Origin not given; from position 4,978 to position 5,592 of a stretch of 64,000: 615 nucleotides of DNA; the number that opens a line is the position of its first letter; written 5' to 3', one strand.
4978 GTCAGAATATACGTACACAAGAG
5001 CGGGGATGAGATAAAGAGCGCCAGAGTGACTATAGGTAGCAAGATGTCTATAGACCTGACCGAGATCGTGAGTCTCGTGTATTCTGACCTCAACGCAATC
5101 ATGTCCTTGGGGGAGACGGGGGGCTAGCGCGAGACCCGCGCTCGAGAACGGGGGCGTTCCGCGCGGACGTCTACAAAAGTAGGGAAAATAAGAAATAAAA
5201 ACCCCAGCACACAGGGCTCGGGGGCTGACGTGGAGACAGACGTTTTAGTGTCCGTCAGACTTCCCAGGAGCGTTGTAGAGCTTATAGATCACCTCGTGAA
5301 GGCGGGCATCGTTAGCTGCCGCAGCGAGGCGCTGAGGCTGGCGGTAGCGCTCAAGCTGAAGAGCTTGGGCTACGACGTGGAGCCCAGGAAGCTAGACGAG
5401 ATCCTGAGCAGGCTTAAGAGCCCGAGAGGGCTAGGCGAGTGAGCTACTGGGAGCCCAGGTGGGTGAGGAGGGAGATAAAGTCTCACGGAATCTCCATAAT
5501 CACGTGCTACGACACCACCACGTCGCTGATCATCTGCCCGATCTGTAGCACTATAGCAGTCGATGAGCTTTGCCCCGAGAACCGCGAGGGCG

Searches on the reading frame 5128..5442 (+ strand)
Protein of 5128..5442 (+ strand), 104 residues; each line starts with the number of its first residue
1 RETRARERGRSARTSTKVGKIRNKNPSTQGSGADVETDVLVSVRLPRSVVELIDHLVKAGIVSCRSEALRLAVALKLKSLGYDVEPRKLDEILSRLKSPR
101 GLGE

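Call 35: search_protein_families(library=pfam, max_evalue=0.001, proteins=[window:5128-5442:+])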
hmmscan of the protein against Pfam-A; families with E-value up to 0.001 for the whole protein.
window:5128-5442:+ (104 aa): 1 family
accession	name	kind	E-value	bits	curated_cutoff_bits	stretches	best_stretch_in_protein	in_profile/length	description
PF01402.27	RHH_1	-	2.2e-06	27.9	20.5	1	41-77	2-37/39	Ribbon-helix-helix protein, copG family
